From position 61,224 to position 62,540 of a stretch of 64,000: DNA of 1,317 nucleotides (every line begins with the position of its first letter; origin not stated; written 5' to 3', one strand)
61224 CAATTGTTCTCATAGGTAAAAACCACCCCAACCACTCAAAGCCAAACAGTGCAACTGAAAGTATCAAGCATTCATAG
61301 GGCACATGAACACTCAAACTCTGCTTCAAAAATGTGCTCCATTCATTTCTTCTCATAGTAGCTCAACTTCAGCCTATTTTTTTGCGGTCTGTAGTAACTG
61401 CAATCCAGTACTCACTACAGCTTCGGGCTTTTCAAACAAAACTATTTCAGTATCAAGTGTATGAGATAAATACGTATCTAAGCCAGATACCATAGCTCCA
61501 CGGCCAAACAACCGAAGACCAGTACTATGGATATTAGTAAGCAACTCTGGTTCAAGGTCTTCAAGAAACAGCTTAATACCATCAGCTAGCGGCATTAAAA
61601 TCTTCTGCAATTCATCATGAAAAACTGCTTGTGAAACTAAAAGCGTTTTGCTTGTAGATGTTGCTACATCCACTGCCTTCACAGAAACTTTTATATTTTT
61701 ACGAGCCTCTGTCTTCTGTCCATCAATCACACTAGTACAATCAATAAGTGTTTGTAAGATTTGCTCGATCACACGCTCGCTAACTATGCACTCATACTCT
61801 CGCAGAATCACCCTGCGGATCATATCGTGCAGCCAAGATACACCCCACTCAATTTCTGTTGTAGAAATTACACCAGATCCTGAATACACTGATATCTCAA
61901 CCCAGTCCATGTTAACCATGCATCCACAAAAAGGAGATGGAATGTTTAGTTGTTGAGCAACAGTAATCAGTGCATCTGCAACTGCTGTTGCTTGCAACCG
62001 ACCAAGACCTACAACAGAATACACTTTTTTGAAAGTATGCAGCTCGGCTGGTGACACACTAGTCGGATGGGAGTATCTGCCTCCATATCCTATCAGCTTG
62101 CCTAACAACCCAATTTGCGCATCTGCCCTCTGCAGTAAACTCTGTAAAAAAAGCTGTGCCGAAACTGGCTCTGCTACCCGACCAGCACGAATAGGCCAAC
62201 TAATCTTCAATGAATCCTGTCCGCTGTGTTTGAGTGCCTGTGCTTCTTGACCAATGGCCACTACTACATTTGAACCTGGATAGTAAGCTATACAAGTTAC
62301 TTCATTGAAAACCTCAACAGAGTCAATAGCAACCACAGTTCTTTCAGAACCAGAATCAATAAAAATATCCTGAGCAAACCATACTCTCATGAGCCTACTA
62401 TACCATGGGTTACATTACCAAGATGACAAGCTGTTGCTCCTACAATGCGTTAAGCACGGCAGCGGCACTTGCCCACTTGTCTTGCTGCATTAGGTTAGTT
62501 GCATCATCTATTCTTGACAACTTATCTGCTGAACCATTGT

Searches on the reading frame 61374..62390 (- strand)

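Call 86: search_protein_families(library=pfam, proteins=[window:61374-62390:-], max_evalue=0.00001)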
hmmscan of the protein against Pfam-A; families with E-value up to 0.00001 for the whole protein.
window:61374-62390:- (338 aa): 1 family
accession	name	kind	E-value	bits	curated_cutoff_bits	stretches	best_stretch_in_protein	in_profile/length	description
PF06723.19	MreB_Mbl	-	2.4e-26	92.8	27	1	7-333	2-318/327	MreB/Mbl protein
